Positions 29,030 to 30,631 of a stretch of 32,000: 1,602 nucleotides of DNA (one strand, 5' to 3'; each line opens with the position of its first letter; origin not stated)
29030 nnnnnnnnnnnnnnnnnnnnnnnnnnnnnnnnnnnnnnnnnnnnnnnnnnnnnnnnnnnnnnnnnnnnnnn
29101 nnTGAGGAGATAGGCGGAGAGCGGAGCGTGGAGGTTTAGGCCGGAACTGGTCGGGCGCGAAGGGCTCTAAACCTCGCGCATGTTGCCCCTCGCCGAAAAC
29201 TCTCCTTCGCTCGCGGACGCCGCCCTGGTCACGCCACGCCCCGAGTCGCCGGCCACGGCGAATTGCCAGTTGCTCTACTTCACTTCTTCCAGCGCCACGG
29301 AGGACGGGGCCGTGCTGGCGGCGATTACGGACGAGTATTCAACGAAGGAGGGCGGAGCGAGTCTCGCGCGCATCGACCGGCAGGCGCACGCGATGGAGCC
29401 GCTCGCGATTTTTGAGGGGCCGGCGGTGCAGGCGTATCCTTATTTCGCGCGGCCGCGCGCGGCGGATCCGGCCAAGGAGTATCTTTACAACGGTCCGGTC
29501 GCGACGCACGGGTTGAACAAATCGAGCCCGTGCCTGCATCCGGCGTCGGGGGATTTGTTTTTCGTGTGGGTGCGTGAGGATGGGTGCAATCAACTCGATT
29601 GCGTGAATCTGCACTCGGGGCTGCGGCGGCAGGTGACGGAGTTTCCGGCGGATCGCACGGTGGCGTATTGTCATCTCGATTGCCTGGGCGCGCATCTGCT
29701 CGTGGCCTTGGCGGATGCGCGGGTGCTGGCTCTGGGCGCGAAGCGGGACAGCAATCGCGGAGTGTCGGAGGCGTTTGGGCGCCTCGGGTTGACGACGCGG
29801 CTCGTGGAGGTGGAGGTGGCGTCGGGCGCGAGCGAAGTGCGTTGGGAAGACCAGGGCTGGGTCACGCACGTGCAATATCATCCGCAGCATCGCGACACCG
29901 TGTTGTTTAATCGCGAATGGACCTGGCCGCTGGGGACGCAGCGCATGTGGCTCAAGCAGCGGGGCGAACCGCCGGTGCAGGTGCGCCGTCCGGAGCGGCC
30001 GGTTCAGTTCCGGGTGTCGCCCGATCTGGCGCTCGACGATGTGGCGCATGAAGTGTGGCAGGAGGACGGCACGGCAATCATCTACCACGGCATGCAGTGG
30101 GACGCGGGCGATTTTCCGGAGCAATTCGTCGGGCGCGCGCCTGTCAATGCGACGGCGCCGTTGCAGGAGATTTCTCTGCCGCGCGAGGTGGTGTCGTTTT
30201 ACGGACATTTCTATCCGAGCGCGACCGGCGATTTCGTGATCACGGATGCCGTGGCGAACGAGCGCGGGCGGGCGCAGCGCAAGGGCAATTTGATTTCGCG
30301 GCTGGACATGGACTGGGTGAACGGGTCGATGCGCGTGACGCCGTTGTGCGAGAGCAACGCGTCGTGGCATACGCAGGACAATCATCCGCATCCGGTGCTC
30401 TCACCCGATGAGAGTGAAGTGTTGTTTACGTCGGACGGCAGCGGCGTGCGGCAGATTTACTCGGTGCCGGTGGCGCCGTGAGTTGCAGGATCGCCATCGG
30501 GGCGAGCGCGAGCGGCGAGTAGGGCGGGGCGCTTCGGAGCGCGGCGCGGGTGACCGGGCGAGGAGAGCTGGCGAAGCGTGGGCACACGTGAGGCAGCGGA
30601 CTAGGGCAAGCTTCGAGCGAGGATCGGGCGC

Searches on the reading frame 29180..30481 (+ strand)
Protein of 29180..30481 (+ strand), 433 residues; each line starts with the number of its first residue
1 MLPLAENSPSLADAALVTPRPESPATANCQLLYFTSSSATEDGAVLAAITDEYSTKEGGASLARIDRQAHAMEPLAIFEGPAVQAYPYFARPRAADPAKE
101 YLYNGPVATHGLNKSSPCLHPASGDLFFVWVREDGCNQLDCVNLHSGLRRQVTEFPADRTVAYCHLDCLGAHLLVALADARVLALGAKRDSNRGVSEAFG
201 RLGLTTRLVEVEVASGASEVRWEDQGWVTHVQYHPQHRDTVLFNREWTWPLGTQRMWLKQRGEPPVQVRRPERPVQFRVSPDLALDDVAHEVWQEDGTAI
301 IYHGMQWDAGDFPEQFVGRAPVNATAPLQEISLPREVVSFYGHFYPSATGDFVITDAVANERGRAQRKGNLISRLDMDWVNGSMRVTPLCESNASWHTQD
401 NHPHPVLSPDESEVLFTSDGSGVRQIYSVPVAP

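Call 14: search_protein_families(library=pfam, proteins=[window:29180-30481:+], max_evalue=0.001)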
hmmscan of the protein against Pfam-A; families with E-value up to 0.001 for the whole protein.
window:29180-30481:+ (433 aa): 1 family
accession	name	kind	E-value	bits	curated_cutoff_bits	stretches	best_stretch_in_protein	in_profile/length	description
PF14583.12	Pectate_lyase22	-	3.6e-11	42.9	30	1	206-430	168-381/386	Oligogalacturonate lyase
